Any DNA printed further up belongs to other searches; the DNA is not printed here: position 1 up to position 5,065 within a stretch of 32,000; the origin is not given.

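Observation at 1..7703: DISARM-like four-gene operon with non-canonical composition: fused helicase-DUF1998, PLD nuclease, orphan protein and Cas4-like nuclease, with no methyltransferase visible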

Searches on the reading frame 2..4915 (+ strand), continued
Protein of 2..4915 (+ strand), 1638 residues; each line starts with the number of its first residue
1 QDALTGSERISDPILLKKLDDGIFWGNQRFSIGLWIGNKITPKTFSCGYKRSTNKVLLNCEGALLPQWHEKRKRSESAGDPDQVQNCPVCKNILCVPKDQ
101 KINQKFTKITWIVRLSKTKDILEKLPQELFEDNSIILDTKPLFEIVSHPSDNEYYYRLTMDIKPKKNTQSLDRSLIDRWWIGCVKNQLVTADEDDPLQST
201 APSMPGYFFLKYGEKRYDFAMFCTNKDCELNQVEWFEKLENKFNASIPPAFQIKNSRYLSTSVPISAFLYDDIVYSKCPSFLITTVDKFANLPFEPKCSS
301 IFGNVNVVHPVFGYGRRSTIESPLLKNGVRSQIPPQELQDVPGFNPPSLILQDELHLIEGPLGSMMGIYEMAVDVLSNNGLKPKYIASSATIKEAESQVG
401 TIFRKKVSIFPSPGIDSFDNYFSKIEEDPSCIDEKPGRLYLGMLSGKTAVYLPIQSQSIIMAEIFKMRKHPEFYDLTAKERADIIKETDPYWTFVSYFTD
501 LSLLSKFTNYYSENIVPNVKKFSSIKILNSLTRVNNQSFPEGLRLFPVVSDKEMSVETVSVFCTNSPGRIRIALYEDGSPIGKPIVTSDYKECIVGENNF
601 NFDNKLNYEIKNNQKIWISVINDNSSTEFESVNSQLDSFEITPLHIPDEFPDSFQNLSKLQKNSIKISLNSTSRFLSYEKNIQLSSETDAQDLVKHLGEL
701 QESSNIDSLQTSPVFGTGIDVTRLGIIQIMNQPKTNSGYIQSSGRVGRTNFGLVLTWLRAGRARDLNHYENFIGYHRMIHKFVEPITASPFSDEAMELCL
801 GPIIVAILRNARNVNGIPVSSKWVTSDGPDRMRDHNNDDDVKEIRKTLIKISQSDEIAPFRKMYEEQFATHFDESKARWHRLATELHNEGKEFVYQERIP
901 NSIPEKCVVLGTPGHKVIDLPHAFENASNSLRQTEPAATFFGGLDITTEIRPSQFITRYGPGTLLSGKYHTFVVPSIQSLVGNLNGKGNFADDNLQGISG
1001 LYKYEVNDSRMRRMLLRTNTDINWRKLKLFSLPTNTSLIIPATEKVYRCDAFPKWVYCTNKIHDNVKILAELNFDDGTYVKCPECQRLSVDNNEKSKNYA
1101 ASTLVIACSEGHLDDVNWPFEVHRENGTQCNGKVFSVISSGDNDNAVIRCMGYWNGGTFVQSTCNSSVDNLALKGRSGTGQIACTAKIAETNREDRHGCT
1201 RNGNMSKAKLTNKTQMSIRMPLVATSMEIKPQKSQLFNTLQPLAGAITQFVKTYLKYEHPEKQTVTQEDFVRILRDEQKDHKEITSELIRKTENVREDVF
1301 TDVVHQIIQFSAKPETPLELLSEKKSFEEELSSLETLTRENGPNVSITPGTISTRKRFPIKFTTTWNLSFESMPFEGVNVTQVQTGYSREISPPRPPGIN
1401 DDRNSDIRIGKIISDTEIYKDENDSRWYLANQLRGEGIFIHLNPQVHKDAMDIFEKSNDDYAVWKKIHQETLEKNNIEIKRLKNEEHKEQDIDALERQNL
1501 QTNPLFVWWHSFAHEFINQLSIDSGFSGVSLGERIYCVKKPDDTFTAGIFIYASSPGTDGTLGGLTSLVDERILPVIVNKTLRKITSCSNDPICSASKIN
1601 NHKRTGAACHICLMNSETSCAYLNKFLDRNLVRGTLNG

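Call 37: find_encoding_contigs(protein=P0027, flank=10000, max_places=1)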
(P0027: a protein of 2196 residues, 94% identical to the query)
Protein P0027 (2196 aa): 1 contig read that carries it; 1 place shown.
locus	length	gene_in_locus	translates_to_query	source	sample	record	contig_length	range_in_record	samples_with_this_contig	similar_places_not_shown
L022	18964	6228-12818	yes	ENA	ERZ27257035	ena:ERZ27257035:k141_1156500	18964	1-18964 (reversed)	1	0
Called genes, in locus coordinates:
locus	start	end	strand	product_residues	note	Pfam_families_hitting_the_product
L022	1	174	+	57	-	?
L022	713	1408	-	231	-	PF09520:HinfI (faint), PF14511:RE_EcoO109I (faint)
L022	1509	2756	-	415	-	PF00145:DNA_methylase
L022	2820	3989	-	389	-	-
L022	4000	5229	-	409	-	-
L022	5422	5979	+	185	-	-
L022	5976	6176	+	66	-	-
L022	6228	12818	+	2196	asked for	PF09369:MZB (weak)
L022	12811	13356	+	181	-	PF13091:PLDc_2, PF00614:PLDc (weak)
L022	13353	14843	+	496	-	-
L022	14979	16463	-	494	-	PF12706:Lactamase_B_2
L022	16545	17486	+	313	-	PF24698:DUF7662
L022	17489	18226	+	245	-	PF12705:PDDEXK_1 (weak)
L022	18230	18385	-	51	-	-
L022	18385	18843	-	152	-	-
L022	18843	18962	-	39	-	?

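Call 38: search_protein_families(library=padloc, proteins=[L022:716-1408:-, L022:1512-2756:-, L022:2823-3989:-, L022:4003-5229:-, L022:16545-17483:+, L018:7908-9068:-, L018:17103-18530:+, L019:8056-9213:-, L019:17040-18470:+], max_evalue=0.01)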
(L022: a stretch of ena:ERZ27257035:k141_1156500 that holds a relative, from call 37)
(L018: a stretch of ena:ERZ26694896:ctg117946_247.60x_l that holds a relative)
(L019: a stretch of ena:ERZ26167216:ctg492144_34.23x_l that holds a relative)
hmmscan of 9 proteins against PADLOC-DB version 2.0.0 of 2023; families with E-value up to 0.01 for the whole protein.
L022:716-1408:- (231 aa): 0 families

L022:1512-2756:- (415 aa): 64 families (the best 25 are shown)
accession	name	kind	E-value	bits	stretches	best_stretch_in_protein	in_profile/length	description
PDLC03378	MTase_II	-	1.1e-91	305.7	1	17-414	2-334/344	Type II methyltransferase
PDLC02650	DrmMII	-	7.9e-80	266.9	1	19-410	10-418/435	DrmMII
PDLC00033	DruM2|DruM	-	1.1e-72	243.4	1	14-411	18-365/368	DNA cytosine methylase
PDLC03272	MTase_II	-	5.8e-72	241.1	1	8-413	65-393/407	Type II methyltransferase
PDLC03234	MTase_II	-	4.5e-65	218.4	2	17-161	4-140/375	Type II methyltransferase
PDLC00026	DruM2|DruM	-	7.1e-62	207.9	1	16-413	3-321/336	DNA cytosine methylase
PDLC03326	MTase_II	-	7e-59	198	2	17-151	4-131/412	Type II methyltransferase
PDLC00030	DruM2|DruM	-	9.2e-58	194.2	3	16-163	4-152/380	DNA cytosine methylase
PDLC03330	MTase_II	-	2.6e-53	179.3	2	195-413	237-429/430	Type II methyltransferase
PDLC00027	DruM2|DruM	-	8.1e-51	171.5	3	16-151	10-129/361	DNA cytosine methylase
PDLC02647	DrmMII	-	3.3e-48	162.6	2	284-412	324-442/447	DrmMII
PDLC02656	DrmMII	-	2.1e-45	153.5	2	19-227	6-207/491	DrmMII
PDLC03237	MTase_II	-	3.3e-45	152.4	2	13-233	789-979/1036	Type II methyltransferase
PDLC03307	MTase_II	-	9.2e-45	151.5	1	22-412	5-371/382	Type II methyltransferase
PDLC00031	DruM2|DruM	-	6.5e-44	148.5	3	13-151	11-129/361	DNA cytosine methylase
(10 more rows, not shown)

L022:2823-3989:- (389 aa): 6 families
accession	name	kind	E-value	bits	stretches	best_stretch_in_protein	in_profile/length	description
PDLC00350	PtuB1|PtuB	-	0.00027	18.9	1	282-356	36-102/224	Unknown function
PDLC00352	PtuB1|PtuB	-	0.0009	17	1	272-363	25-109/206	Unknown function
PDLC00325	PtuB1|PtuB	-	0.0015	16.2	1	268-354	26-102/213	Unknown function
PDLC00335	PtuB1|PtuB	-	0.0015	16.1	1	301-362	50-107/214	Unknown function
PDLC00292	PtuA1|PtuA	-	0.0041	13.5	1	330-365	95-130/726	AAA ATPase domain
PDLC00345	PtuB1|PtuB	-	0.0049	14.4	1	272-356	30-104/223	Unknown function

L022:4003-5229:- (409 aa): 0 families

L022:16545-17483:+ (313 aa): 0 families

L018:7908-9068:- (387 aa): 64 families (the best 25 are shown)
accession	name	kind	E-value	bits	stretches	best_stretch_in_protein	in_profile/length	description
PDLC02650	DrmMII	-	3e-99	330.8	1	12-381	10-414/435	DrmMII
PDLC03378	MTase_II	-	3.6e-99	330.3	1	12-385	4-330/344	Type II methyltransferase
PDLC00033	DruM2|DruM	-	9.3e-88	293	1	8-383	19-362/368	DNA cytosine methylase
PDLC03272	MTase_II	-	7.6e-82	273.6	1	6-385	70-390/407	Type II methyltransferase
PDLC03234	MTase_II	-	3.2e-76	255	3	8-152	2-144/375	Type II methyltransferase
PDLC03326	MTase_II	-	6.9e-72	240.9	2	11-141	5-134/412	Type II methyltransferase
PDLC00026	DruM2|DruM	-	7.7e-70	234.1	1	10-384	4-317/336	DNA cytosine methylase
PDLC03330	MTase_II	-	3.5e-67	225.1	1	9-385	97-426/430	Type II methyltransferase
PDLC00027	DruM2|DruM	-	2.2e-58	196.4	2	11-217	12-184/361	DNA cytosine methylase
PDLC03237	MTase_II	-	3.2e-54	182.3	2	6-226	789-990/1036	Type II methyltransferase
PDLC00030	DruM2|DruM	-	3.4e-54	182.5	2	9-151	4-153/380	DNA cytosine methylase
PDLC02647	DrmMII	-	2.2e-52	176.4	2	259-383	322-438/447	DrmMII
PDLC03307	MTase_II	-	3e-52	176.1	1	15-383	5-367/382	Type II methyltransferase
PDLC00031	DruM2|DruM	-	3.9e-52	175.5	3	12-139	13-130/361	DNA cytosine methylase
PDLC02656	DrmMII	-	7.9e-50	168.1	2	9-245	3-232/491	DrmMII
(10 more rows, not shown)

L018:17103-18530:+ (476 aa): 0 families

L019:8056-9213:- (386 aa): 65 families (the best 25 are shown)
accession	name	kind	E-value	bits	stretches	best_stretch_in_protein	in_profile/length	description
PDLC03378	MTase_II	-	3.5e-95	317.2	1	9-385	2-331/344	Type II methyltransferase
PDLC02650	DrmMII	-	6.8e-90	300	1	12-380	11-414/435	DrmMII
PDLC00033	DruM2|DruM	-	1e-80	269.8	1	7-382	19-362/368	DNA cytosine methylase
PDLC03272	MTase_II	-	2.6e-80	268.6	1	5-384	70-390/407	Type II methyltransferase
PDLC03234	MTase_II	-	1.3e-70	236.5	3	9-149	4-142/375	Type II methyltransferase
PDLC03326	MTase_II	-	2.2e-64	216.2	3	7-140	2-134/412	Type II methyltransferase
PDLC00026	DruM2|DruM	-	1.4e-63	213.5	1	8-382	3-316/336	DNA cytosine methylase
PDLC03330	MTase_II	-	4.5e-62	208.2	1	12-385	101-427/430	Type II methyltransferase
PDLC00027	DruM2|DruM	-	5.8e-57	191.7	3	4-140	6-132/361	DNA cytosine methylase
PDLC02647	DrmMII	-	4.2e-54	182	2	174-383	256-439/447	DrmMII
PDLC00030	DruM2|DruM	-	5.4e-54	181.8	2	6-148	2-151/380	DNA cytosine methylase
PDLC00031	DruM2|DruM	-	6.5e-52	174.8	3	7-139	9-131/361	DNA cytosine methylase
PDLC03307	MTase_II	-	3.2e-46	156.3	1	14-385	5-370/382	Type II methyltransferase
PDLC02656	DrmMII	-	8.8e-45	151.4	2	8-245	3-233/491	DrmMII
PDLC02649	DrmMII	-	9.4e-44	148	2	72-218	107-234/422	DrmMII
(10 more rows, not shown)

L019:17040-18470:+ (477 aa): 0 families

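Call 67: search_protein_families(library=ncbifam, proteins=[L022:6228-12815:+, L018:17103-18530:+, L019:17040-18470:+, L022:1512-2756:-, L022:4003-5229:-, L022:2823-3989:-], max_evalue=1)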
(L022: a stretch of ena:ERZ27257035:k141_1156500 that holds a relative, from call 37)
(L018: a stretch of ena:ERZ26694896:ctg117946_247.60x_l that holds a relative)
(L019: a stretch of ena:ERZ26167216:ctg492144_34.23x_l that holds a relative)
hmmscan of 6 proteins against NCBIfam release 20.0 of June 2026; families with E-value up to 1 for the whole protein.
L022:6228-12815:+ (2196 aa): 3 families
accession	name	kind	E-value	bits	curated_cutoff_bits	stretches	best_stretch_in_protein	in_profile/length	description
NF038326.1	DISARM_DrmAL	exception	8.5e-282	937.9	999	2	2-1085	1-1059/1329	DISARM system helicase DrmA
NF038325.1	DISARM_DrmAS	equivalog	9.4e-183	610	950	3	2-660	1-611/1165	DISARM system helicase DrmA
NF038324.1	DrmB_fam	subfamily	1.8e-88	297.9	240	1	1505-2190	3-601/604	DrmB family protein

L018:17103-18530:+ (476 aa): 1 family
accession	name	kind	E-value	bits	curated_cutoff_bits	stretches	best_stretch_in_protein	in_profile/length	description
NF011231.0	PRK14638.1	equivalog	0.18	11.6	188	0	205-273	9-74/150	ribosome maturation factor RimP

L019:17040-18470:+ (477 aa): 0 families

L022:1512-2756:- (415 aa): 2 families
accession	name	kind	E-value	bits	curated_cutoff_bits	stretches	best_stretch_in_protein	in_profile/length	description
TIGR00675.1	dcm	superfamily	1.8e-55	188.9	100.65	1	20-406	1-329/329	DNA (cytosine-5-)-methyltransferase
NF007772.0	PRK10458.1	subfamily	6.7e-11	41.4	710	1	20-227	91-291/472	DNA cytosine methylase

L022:4003-5229:- (409 aa): 0 families

L022:2823-3989:- (389 aa): 0 families

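Call 68: search_protein_families(library=pfam, proteins=[L022:2823-3989:-, L022:716-1408:-, L016:20420-20950:+], max_evalue=0.05)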
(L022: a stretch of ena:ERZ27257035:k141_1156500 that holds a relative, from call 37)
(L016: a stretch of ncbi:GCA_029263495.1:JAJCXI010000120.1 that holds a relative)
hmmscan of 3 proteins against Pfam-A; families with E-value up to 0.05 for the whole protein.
L022:2823-3989:- (389 aa): 1 family
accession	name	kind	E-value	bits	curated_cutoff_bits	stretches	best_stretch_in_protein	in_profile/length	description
PF14279.12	HNH_5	-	0.018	15.4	27.5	1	338-359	28-49/56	HNH endonuclease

L022:716-1408:- (231 aa): 1 family
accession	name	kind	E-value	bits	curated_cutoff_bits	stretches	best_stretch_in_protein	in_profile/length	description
PF14511.12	RE_EcoO109I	-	4.6e-09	36.8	22.5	1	22-187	22-189/198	Type II restriction endonuclease EcoO109I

L016:20420-20950:+ (177 aa): 0 families
